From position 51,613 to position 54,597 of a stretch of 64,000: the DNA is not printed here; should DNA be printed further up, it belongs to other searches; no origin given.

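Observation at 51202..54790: REC-only response regulator + 56-aa membrane protein + SSS-domain histidine kinase, with the kinase 3' end abutting IS debris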

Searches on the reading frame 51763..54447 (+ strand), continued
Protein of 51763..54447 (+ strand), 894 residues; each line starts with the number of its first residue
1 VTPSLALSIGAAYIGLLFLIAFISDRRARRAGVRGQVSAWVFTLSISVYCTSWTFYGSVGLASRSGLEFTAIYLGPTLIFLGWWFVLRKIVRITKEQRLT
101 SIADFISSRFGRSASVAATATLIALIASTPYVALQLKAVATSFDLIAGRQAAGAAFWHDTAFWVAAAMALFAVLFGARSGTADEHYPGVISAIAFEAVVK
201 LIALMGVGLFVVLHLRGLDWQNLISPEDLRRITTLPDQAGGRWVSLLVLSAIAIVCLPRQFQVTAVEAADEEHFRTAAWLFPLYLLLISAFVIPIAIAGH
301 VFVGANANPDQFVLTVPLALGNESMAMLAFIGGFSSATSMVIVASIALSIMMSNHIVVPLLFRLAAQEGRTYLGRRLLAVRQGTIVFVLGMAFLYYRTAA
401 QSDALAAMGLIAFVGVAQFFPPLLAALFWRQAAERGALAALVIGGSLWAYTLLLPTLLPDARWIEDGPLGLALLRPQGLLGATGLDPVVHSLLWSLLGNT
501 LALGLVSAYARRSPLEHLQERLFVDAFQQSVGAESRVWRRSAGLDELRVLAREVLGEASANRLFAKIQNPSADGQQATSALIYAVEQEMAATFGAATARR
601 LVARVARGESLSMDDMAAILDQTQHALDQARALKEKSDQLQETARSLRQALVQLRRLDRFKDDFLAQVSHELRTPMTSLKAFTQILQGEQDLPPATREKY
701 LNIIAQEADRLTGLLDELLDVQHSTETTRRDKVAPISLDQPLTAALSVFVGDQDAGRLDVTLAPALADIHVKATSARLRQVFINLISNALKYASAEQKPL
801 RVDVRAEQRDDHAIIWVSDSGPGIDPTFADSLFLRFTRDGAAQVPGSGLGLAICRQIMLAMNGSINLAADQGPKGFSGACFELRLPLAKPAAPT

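Call 63: search_protein_families(library=ncbifam, proteins=[L004:3709-5283:+, L004:2150-3499:-, L003:3895-5397:+, L003:2376-3719:-], max_evalue=0.00001)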
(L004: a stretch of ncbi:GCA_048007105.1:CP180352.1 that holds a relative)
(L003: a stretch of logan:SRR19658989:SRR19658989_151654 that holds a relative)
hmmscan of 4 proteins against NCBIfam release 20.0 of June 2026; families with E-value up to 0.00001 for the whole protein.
L004:3709-5283:+ (524 aa): 3 families
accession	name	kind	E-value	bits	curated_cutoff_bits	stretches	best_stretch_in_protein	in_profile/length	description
NF038139.1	Reg_Aceta_RamB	equivalog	1.5e-90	304.1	700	2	196-514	130-445/465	acetate metabolism transcriptional regulator RamB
TIGR03070.1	couple_hipB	subfamily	9.2e-09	35.1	71.65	1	8-62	4-58/58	type II toxin-antitoxin system Y4mF family antitoxin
NF006015.0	PRK08154.1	subfamily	1.1e-06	28.1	204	1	7-74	31-98/314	anaerobic benzoate catabolism transcriptional regulator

L004:2150-3499:- (449 aa): 3 families
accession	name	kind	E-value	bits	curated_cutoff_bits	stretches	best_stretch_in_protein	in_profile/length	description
TIGR03407.1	urea_ABC_UrtA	exception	1.5e-14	53.7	492.75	1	98-410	35-341/361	urea ABC transporter substrate-binding protein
TIGR03669.1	urea_ABC_arch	equivalog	1.7e-11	43.7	494.8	1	56-383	9-312/375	urea ABC transporter substrate-binding protein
NF011933.0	PRK15404.1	subfamily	4.6e-07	29.2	477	1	43-392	22-344/370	high-affinity branched-chain amino acid ABC transporter substrate-binding protein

L003:3895-5397:+ (500 aa): 1 family
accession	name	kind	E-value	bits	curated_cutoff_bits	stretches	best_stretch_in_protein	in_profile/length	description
NF038139.1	Reg_Aceta_RamB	equivalog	1.7e-51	175.4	700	1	130-496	83-444/465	acetate metabolism transcriptional regulator RamB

L003:2376-3719:- (447 aa): 3 families
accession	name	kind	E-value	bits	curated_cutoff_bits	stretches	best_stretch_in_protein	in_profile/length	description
TIGR03669.1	urea_ABC_arch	equivalog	3.9e-16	59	494.8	1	97-415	33-340/375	urea ABC transporter substrate-binding protein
TIGR03407.1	urea_ABC_UrtA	exception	3.1e-15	55.9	492.75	1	96-420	32-346/361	urea ABC transporter substrate-binding protein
NF011933.0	PRK15404.1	subfamily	3.4e-14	52.7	477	1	42-398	22-347/370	high-affinity branched-chain amino acid ABC transporter substrate-binding protein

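Call 73: search_protein_families(library=pfam, proteins=[L053:9167-11305:+, L037:3349-5469:+, L054:1369-3480:+, L069:2764-4905:+, L061:1021-3099:+, L080:1673-3709:+, L080:7268-9439:+, L075:3510-5585:-, L053:2691-4673:-, L037:9348-11441:+], max_evalue=0.00001)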
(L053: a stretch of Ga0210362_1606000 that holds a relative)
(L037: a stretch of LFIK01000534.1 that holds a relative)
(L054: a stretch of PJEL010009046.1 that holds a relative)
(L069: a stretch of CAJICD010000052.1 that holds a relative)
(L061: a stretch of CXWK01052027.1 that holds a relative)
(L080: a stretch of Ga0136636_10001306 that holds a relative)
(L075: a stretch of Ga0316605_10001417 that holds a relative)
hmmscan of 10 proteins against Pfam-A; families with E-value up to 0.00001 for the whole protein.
L053:9167-11305:+ (712 aa): 1 family
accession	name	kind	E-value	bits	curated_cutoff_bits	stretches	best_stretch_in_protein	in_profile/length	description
PF00929.31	RNase_T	-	2.4e-36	126.2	24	1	524-680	2-164/164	Exonuclease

L037:3349-5469:+ (706 aa): 1 family
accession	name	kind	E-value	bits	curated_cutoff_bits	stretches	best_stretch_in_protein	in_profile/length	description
PF00929.31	RNase_T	-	7.5e-39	134.3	24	1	514-671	1-164/164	Exonuclease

L054:1369-3480:+ (703 aa): 1 family
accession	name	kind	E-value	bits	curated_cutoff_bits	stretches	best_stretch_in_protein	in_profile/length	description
PF00929.31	RNase_T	-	3.7e-39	135.3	24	1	511-668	1-164/164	Exonuclease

L069:2764-4905:+ (713 aa): 4 families
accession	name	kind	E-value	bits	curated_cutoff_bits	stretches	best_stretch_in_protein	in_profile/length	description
PF00929.31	RNase_T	-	1e-35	124.1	24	1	521-678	1-164/164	Exonuclease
PF00989.32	PAS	-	3.1e-08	34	22.6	1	144-253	2-108/113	PAS fold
PF08448.16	PAS_4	-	4.2e-07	30.6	23.1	1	152-255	4-102/110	PAS fold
PF13188.13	PAS_8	-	5.8e-07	29.6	21.8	1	143-192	1-50/65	PAS domain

L061:1021-3099:+ (692 aa): 3 families
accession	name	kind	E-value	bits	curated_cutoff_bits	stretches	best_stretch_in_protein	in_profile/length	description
PF00501.34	AMP-binding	-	4.5e-89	299.4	29.9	1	126-512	2-378/384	AMP-binding enzyme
PF13193.12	AMP-binding_C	-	1.6e-27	96.7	24.5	1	575-656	1-76/76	AMP-binding enzyme C-terminal domain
PF16177.11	ACAS_N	-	5e-24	84.3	27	1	69-124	1-55/55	Acetyl-coenzyme A synthetase N-terminus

L080:1673-3709:+ (678 aa): 3 families
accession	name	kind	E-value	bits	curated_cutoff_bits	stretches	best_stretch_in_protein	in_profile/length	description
PF00501.34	AMP-binding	-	5.2e-88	295.9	29.9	1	115-500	7-378/384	AMP-binding enzyme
PF13193.12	AMP-binding_C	-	1.1e-27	97.2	24.5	1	564-645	1-76/76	AMP-binding enzyme C-terminal domain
PF16177.11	ACAS_N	-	6.8e-22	77.5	27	1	52-107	1-55/55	Acetyl-coenzyme A synthetase N-terminus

L080:7268-9439:+ (723 aa): 1 family
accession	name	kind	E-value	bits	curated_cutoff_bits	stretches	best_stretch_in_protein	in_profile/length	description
PF00929.31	RNase_T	-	1.2e-33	117.4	24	1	535-691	2-164/164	Exonuclease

L075:3510-5585:- (691 aa): 0 families

L053:2691-4673:- (660 aa): 0 families

L037:9348-11441:+ (697 aa): 0 families

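Call 75: find_homologous_proteins(query=L003:3895-5397:+, max_evalue=1e-20)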
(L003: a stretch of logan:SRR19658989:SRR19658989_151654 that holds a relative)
Query L003:3895-5397:+ (500 aa): 103 proteins with E <= 1e-20 among 8000 candidates.
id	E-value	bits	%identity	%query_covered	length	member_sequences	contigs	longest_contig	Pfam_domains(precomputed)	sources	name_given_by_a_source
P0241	0.0e+0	1114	100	100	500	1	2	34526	PF09856.15,PF06114.20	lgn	-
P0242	2.1e-262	889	81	100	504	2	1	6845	PF09856.15,PF06114.20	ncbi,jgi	-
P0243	3.2e-214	730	79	85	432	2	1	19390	PF09856.15,PF06114.20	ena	-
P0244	2.9e-181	622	61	99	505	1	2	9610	PF09856.15,PF06114.20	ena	-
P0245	2.5e-175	602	57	98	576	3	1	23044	PF09856.15,PF06114.20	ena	-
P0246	1.1e-168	580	60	96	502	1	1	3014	PF09856.15,PF06114.20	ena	-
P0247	2.6e-158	546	56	99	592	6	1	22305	PF09856.15,PF06114.20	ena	-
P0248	1.4e-156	540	55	99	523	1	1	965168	PF09856.15,PF06114.20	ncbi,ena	-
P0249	2.2e-155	536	54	99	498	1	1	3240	PF09856.15,PF06114.20,PF13560.13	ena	-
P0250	3.9e-152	526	52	99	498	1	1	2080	PF09856.15,PF06114.20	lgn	-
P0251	1.9e-147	510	53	95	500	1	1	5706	PF09856.15,PF06114.20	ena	-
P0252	1.1e-126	442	64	59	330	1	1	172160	PF09856.15,PF06114.20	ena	-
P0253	2.8e-56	210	35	80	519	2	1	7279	PF09856.15,PF01381.29,PF06114.20,PF13560.13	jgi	-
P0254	8.5e-53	198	36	74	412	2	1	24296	PF09856.15,PF06114.20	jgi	-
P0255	2.1e-52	197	38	73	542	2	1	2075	PF09856.15,PF01381.29,PF06114.20,PF13560.13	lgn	-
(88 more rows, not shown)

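Call 78: search_protein_families(library=pfam, proteins=[L001:12326-13369:-], max_evalue=0.0001)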
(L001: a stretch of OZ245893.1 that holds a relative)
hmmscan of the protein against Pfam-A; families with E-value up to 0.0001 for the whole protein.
L001:12326-13369:- (347 aa): 4 families
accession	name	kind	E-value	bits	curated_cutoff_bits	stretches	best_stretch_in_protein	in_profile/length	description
PF13410.11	GST_C_2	-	5.7e-18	65.2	24.9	1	231-303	1-68/69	Glutathione S-transferase, C-terminal domain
PF13409.12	GST_N_2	-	8.9e-12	45.9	25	1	91-186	1-69/70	Glutathione S-transferase, N-terminal domain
PF00043.30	GST_C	-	5.6e-07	30.2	20.7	1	226-306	16-90/93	Glutathione S-transferase, C-terminal domain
PF14497.11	GST_C_3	-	1.8e-06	28.5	21.6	1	244-313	34-99/104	Glutathione S-transferase, C-terminal domain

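Call 80: search_protein_families(library=pfam, proteins=[L020:5630-5965:+, L024:3241-3558:+, L027:5660-5962:+, L028:2780-3094:+, L035:2298-2597:+, L042:1218-1550:+, L043:2306-2611:+, L059:1326-1652:+, L071:4409-4681:+, L004:5757-6014:+], max_evalue=0.01)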
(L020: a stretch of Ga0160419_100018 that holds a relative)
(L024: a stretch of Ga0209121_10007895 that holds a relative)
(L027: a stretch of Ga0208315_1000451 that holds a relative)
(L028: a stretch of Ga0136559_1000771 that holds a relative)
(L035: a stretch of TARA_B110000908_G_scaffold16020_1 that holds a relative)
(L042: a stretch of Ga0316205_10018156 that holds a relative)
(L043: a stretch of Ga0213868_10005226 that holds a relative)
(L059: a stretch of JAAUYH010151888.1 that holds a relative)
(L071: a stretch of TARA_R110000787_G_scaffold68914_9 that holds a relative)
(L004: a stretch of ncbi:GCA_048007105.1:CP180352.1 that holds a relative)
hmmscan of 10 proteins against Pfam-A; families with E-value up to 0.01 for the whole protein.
L020:5630-5965:+ (111 aa): 0 families

L024:3241-3558:+ (105 aa): 0 families

L027:5660-5962:+ (100 aa): 0 families

L028:2780-3094:+ (104 aa): 2 families
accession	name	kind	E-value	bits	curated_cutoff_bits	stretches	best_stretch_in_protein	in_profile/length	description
PF20315.3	DUF6611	-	0.003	18.1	27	1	12-70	41-100/168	Family of unknown function (DUF6611)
PF12650.12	DUF3784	-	0.0084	16.7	28.1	0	9-67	33-89/94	Domain of unknown function (DUF3784)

L035:2298-2597:+ (99 aa): 1 family
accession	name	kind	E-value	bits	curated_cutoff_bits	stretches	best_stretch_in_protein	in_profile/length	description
PF20315.3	DUF6611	-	0.00039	21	27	1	15-69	41-95/168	Family of unknown function (DUF6611)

L042:1218-1550:+ (110 aa): 0 families

L043:2306-2611:+ (101 aa): 0 families

L059:1326-1652:+ (108 aa): 0 families

L071:4409-4681:+ (90 aa): 2 families
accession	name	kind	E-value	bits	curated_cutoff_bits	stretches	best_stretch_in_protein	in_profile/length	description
PF20315.3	DUF6611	-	0.0016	19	27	1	19-85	45-106/168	Family of unknown function (DUF6611)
PF00528.27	BPD_transp_1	-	0.008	16.4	26.4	1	15-77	17-64/184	Binding-protein-dependent transport system inner membrane component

L004:5757-6014:+ (85 aa): 1 family
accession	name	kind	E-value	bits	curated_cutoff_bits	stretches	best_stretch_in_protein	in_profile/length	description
PF23933.1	DUF7269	-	0.0048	17.4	29.1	1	11-73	3-60/162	Family of unknown function (DUF7269)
